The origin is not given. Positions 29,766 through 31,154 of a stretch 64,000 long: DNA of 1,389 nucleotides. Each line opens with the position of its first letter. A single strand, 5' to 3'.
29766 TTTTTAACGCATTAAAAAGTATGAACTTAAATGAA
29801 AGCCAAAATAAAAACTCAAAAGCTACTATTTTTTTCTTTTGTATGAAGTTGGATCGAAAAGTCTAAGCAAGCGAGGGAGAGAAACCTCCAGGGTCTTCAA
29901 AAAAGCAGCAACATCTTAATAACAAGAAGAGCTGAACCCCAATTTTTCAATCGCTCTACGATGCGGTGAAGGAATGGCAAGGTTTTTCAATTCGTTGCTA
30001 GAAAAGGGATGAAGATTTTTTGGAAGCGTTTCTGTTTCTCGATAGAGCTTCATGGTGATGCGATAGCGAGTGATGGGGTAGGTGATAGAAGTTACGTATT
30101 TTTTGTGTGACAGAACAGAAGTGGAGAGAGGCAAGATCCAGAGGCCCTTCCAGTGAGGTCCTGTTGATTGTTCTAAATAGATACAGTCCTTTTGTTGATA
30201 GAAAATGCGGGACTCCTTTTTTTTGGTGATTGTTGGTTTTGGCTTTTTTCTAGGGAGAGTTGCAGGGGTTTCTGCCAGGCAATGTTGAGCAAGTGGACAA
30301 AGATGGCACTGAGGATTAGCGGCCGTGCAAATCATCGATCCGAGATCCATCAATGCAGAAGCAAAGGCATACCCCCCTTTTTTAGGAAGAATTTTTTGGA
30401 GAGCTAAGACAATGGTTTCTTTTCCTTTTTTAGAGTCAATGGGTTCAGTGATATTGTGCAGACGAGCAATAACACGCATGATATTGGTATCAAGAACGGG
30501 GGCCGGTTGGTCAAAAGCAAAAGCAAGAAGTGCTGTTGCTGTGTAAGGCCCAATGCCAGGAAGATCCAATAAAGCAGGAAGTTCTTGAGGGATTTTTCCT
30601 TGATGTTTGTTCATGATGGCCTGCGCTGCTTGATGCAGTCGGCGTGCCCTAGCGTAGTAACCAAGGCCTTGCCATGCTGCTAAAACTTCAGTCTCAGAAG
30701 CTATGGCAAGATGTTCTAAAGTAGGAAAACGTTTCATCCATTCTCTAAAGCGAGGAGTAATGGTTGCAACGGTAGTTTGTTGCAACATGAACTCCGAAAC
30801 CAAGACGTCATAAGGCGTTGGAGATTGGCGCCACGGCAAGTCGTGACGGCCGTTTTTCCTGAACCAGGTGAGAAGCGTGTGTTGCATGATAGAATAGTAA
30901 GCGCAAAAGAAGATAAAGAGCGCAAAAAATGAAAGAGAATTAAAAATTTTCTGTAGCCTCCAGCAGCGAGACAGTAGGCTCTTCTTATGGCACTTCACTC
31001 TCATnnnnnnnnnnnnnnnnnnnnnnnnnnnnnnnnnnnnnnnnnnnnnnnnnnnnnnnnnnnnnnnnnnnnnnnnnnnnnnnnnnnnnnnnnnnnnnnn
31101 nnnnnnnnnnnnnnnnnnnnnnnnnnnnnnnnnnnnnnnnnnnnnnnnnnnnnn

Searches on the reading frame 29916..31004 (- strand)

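Call 70: search_protein_families(library=pfam, proteins=[window:29916-31004:-], max_evalue=0.000001)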
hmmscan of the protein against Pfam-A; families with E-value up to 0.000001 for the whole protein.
window:29916-31004:- (362 aa): 1 family
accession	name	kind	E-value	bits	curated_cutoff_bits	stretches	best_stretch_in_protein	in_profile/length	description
PF00730.31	HhH-GPD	-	2.5e-21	76.5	26.2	1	69-193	1-97/108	HhH-GPD superfamily base excision DNA repair protein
